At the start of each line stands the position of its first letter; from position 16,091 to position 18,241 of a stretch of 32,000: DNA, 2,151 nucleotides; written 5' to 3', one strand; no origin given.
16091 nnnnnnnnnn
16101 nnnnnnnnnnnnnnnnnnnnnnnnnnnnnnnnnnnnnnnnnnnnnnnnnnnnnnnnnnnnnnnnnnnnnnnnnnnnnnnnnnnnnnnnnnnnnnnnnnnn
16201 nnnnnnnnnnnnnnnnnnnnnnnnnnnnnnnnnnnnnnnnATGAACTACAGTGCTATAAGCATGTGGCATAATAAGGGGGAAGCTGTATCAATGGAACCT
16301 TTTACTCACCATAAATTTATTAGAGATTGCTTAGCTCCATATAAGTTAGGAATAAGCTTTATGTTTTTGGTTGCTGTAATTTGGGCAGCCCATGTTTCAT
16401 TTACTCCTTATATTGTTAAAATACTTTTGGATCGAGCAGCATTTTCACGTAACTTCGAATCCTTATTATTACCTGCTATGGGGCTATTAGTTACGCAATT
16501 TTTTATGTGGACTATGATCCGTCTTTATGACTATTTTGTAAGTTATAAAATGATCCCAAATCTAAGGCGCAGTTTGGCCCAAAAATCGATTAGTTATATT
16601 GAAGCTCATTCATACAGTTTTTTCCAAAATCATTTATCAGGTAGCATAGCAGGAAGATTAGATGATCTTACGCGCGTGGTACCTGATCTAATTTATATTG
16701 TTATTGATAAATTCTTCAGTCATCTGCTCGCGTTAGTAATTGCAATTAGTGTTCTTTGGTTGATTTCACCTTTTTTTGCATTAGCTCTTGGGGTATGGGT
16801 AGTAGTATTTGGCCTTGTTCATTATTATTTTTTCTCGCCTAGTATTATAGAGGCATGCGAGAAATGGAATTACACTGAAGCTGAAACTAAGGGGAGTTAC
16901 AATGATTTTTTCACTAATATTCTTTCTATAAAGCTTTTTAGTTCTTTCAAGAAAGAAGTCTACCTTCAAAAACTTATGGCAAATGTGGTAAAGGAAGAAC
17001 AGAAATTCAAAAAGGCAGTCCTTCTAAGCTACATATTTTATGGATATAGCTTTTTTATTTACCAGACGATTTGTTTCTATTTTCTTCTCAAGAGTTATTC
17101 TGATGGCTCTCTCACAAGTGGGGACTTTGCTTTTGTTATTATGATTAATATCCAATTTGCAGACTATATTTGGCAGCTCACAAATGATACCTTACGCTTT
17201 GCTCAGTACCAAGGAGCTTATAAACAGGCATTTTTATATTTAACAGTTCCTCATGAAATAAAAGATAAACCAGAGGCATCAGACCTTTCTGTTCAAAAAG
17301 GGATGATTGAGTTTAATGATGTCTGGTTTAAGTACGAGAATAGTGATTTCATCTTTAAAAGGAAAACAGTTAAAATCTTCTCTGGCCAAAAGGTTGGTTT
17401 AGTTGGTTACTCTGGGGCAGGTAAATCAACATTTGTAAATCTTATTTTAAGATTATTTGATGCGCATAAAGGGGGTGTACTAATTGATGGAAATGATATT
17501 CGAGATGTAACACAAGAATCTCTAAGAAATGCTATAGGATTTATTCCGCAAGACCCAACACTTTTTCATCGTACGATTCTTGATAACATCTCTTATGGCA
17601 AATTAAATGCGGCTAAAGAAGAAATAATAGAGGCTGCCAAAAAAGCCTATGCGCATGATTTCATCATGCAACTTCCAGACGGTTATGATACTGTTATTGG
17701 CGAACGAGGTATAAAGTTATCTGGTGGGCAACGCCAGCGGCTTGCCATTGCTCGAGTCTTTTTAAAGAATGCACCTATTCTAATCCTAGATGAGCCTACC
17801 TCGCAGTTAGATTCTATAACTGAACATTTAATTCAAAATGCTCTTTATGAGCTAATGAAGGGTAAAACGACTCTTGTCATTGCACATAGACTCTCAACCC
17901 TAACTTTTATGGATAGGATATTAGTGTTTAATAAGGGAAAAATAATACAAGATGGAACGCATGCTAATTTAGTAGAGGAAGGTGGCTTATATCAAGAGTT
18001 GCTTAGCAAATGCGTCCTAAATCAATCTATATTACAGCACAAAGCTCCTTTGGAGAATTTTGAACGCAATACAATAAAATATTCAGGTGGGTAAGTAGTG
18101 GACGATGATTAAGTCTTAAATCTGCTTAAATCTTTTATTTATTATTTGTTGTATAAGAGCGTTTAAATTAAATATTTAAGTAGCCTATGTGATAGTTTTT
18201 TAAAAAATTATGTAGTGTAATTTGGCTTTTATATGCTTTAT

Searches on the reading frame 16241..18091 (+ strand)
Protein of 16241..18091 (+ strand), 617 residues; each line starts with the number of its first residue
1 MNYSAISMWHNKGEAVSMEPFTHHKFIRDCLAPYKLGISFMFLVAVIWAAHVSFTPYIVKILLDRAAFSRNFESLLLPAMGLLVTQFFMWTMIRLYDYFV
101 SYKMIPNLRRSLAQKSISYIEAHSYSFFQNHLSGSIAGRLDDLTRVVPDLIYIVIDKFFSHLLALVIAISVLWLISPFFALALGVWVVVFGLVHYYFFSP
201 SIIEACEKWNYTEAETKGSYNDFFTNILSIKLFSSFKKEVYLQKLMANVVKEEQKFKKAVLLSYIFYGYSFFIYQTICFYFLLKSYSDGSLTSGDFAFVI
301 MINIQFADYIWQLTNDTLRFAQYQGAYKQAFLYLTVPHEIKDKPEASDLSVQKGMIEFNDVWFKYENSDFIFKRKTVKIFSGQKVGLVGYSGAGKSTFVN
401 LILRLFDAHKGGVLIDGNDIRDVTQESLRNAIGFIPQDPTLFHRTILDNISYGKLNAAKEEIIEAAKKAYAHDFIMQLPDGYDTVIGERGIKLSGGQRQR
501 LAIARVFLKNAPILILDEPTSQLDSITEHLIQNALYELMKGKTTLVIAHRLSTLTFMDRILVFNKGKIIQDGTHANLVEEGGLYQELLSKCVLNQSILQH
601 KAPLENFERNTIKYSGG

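Call 6: search_protein_families(library=pfam, proteins=[window:16241-18091:+], max_evalue=0.01)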
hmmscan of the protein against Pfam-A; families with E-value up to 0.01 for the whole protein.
window:16241-18091:+ (617 aa): 6 families
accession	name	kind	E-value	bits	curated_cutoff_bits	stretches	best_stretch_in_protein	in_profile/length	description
PF00005.33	ABC_tran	-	2e-32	113.1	25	1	376-521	5-137/137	ABC transporter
PF00664.28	ABC_membrane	-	1.2e-09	38.7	28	1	40-306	3-270/274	ABC transporter transmembrane region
PF02463.25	SMC_N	-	8.1e-07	29.1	40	1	492-561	136-209/220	RecF/RecN/SMC N terminal domain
PF13304.12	AAA_21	-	0.00045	20.8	27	0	386-435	3-45/304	AAA domain, putative AbiEii toxin, Type IV TA system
PF01926.29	MMR_HSR1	-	0.0081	16.7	21.9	0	384-404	1-21/113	50S ribosome-binding GTPase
PF03193.22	RsgA_GTPase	-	0.0098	16.2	30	0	374-404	98-128/174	RsgA GTPase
